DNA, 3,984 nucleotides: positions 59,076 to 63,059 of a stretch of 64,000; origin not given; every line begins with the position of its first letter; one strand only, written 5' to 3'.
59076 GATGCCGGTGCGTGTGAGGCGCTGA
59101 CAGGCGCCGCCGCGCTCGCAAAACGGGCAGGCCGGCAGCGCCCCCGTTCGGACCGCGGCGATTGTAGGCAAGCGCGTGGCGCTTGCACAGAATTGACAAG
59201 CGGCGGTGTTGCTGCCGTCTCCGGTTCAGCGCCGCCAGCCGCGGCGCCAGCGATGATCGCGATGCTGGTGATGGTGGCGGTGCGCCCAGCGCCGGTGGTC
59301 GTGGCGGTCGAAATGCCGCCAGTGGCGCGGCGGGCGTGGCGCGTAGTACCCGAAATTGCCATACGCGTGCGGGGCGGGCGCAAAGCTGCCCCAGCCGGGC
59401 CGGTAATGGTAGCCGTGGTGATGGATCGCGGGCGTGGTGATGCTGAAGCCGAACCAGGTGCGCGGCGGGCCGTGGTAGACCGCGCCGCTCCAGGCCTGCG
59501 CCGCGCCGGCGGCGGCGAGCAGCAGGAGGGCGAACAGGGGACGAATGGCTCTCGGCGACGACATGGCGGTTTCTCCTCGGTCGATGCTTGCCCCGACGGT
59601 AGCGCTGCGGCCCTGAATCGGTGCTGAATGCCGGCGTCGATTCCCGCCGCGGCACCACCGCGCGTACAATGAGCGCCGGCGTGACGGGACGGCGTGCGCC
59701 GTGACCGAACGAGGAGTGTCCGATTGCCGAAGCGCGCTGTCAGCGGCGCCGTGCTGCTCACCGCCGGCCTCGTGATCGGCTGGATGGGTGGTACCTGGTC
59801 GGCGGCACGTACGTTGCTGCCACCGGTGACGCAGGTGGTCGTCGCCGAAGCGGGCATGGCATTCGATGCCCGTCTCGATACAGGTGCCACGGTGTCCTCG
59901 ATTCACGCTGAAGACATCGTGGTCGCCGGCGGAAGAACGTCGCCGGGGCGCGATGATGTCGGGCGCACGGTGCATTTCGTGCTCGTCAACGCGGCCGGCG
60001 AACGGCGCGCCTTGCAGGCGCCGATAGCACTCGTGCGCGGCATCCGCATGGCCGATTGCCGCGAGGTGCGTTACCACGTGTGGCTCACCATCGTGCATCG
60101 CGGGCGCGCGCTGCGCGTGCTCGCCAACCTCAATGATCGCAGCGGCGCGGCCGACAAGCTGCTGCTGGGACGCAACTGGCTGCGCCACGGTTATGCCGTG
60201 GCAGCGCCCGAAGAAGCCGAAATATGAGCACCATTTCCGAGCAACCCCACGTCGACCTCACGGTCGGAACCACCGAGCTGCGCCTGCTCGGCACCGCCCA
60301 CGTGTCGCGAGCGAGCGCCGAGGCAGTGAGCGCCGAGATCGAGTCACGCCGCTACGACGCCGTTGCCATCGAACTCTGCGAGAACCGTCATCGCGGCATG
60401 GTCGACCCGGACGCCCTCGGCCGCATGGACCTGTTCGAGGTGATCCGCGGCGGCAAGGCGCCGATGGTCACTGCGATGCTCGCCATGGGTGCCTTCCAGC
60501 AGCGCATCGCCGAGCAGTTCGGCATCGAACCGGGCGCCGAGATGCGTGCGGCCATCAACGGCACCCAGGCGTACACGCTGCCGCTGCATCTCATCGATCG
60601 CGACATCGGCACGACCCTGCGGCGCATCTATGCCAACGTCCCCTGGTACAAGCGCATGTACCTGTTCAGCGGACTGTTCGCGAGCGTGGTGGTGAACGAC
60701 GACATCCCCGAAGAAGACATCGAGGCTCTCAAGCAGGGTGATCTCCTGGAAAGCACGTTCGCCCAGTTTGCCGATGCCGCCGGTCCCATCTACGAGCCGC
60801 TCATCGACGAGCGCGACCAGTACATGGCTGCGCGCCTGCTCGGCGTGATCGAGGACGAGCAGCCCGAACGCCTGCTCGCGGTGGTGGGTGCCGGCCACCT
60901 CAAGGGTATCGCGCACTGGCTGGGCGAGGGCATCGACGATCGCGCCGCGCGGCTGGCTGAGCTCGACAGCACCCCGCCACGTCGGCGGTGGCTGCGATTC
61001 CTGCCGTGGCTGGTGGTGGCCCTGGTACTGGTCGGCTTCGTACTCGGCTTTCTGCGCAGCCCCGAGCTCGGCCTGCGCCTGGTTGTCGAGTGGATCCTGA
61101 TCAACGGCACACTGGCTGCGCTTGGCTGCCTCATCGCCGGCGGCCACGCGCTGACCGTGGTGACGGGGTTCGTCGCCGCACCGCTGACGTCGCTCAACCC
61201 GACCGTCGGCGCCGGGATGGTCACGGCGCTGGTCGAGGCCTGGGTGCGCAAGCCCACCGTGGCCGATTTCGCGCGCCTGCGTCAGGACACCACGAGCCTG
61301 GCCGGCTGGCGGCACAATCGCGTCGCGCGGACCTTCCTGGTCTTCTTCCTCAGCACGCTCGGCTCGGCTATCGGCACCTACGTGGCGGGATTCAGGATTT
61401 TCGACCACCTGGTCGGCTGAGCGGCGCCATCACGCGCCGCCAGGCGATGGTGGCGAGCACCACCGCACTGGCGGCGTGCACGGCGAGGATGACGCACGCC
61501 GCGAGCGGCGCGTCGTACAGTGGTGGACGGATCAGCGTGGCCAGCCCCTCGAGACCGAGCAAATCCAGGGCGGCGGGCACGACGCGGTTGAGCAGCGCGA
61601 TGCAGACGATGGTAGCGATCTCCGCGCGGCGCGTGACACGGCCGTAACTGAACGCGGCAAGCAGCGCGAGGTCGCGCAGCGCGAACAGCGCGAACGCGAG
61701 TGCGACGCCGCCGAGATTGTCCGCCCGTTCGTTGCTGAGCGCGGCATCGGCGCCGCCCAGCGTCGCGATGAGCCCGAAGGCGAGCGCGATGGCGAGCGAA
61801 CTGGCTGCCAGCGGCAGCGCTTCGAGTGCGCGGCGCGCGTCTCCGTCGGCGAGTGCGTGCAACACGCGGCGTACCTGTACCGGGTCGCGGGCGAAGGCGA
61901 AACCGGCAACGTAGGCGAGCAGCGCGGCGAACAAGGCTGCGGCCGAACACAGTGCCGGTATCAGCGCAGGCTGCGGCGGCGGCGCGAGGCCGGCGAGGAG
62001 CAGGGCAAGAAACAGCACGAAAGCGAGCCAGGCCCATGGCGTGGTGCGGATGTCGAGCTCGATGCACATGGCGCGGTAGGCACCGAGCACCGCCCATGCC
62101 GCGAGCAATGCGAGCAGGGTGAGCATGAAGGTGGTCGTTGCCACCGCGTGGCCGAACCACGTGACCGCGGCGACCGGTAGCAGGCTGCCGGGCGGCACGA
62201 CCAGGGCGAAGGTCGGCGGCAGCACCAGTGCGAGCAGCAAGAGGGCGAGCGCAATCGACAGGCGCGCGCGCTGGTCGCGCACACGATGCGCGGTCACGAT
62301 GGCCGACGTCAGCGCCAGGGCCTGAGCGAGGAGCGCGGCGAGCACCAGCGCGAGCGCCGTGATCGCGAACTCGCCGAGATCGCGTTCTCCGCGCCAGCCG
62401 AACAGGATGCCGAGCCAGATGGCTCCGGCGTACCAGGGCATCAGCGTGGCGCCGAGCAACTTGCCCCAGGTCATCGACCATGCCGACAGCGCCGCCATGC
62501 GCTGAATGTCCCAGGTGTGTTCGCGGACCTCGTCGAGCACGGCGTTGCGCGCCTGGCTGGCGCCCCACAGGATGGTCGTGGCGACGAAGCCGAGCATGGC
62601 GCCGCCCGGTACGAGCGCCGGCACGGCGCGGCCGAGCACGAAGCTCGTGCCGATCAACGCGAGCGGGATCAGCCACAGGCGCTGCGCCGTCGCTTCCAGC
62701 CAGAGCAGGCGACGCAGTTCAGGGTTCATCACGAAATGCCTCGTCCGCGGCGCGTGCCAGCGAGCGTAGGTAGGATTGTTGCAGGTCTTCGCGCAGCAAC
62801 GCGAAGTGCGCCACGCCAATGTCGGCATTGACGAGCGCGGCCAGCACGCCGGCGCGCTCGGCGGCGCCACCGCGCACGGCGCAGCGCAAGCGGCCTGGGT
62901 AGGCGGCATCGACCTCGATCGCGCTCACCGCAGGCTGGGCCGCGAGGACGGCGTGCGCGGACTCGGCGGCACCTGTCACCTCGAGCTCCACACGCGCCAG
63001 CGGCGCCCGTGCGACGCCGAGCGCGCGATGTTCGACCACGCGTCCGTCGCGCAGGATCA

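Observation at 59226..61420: Divergent pair: a His/Arg/Trp-rich secreted mini-protein versus a coupled retropepsin-like protease and TraB/GumN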

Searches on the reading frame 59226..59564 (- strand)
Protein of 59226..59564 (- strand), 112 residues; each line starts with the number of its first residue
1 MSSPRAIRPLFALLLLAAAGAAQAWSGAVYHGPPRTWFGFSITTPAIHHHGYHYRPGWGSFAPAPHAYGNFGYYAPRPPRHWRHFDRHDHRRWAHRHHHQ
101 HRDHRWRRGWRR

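Call 4: search_protein_families(library=pfam, proteins=[window:59226-59564:-], max_evalue=0.01)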
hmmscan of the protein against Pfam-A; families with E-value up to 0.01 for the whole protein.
window:59226-59564:- (112 aa): 1 family
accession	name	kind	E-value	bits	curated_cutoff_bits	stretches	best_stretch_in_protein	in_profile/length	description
PF24335.1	DUF7503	-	0.0029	17.6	27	1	4-33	12-42/42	Family of unknown function (DUF7503)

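Call 6: find_homologous_proteins(query=window:59226-59564:-, max_evalue=0.001)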
Query window:59226-59564:- (112 aa): 1 proteins with E <= 0.001 among 22 candidates.
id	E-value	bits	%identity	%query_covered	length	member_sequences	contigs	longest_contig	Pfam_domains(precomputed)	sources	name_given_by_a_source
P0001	7.4e-71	255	100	100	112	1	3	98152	-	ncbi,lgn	ncbi:MAG: hypothetical protein RLW61_22075 [Gammaproteobacteria bacterium]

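Call 8: find_encoding_contigs(protein=P0001, flank=10000, max_places=6)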
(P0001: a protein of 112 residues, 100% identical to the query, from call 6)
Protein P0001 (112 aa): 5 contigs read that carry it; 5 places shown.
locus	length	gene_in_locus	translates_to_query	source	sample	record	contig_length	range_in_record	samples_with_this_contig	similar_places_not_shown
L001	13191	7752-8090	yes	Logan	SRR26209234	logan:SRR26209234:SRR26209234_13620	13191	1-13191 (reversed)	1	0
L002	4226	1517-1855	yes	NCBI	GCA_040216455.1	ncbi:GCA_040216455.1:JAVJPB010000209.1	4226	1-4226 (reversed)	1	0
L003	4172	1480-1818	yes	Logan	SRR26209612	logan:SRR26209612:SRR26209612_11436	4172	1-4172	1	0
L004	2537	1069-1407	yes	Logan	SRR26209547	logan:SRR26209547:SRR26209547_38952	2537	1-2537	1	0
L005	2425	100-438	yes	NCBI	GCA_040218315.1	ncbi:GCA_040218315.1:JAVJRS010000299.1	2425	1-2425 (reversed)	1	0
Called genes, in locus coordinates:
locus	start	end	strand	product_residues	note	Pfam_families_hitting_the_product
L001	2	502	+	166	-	?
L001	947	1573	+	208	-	-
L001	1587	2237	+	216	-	-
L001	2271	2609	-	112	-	-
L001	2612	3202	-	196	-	PF00881:Nitroreductase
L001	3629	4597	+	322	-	PF00005:ABC_tran, PF13304:AAA_21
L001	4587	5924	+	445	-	-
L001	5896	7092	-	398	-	PF01963:TraB_PrgY_gumN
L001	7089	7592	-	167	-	PF05618:RimB-like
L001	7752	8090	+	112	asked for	-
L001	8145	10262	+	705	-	PF00580:UvrD-helicase, PF13604:AAA_30 (faint), PF13245:AAA_19, PF13361:UvrD_C, PF13538:UvrD_C_2 (weak)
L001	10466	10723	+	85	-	-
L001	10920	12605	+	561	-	PF00501:AMP-binding, PF13193:AMP-binding_C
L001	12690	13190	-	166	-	?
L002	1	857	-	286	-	PF01963:TraB_PrgY_gumN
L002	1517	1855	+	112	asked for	-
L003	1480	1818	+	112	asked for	-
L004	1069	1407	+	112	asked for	-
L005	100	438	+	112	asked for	-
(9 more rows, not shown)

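Call 15: search_protein_families(library=ncbifam, proteins=[window:59226-59564:-], max_evalue=0.1)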
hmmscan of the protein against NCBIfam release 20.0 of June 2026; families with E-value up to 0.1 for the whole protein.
window:59226-59564:- (112 aa): 0 families

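Call 28: search_protein_representatives(protein=window:59226-59564:-)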
Query: 112 residues. Proteins with E-value up to 0.001 (for the whole library): 5; up to 1e-10: 2; up to 1e-30: 1. The best 5 are listed.
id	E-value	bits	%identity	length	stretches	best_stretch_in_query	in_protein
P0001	2.4e-71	254.6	100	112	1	1-112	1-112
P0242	1.7e-13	67.2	54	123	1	2-112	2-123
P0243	5.0e-10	56.0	54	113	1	1-108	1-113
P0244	4.0e-06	43.3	35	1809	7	27-70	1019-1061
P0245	3.6e-05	40.2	44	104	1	4-98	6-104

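Call 36: find_related_loci(query=A2, collection=metagenome_contigs, flank=5000)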
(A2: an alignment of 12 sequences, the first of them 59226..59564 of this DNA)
Query A2 (112 aa) in metagenome_contigs; peptide patterns used: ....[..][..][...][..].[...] (x = any residue, [..] = any of these).
121 stretches matched a pattern; 2 encode a relative of the query (tblastn E <= 1e-3); 2 distinct loci.
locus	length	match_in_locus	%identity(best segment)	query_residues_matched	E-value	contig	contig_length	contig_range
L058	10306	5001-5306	47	1-98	5e-13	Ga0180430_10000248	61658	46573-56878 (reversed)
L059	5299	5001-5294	47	1-94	6e-12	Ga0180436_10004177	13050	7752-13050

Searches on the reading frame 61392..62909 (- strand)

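Call 4: search_protein_families(library=pfam, proteins=[window:61392-62909:-], max_evalue=0.01)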
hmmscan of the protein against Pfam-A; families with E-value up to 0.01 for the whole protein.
window:61392-62909:- (505 aa): 1 family
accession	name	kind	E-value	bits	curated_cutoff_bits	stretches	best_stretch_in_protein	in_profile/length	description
PF16193.11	AAA_assoc_2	-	0.0084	16.8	34.3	0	345-372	10-37/81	AAA C-terminal domain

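Call 15: search_protein_families(library=ncbifam, proteins=[window:61392-62909:-], max_evalue=0.1)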
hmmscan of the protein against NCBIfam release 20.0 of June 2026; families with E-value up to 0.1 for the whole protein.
window:61392-62909:- (505 aa): 0 families

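Call 61: search_protein_families(library=pfam, proteins=[window:61392-62729:-], max_evalue=0.1)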
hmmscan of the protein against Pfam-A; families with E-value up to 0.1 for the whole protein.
window:61392-62729:- (445 aa): 1 family
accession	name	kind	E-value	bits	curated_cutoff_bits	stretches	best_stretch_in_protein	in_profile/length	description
PF16193.11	AAA_assoc_2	-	0.007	17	34.3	1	285-312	10-37/81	AAA C-terminal domain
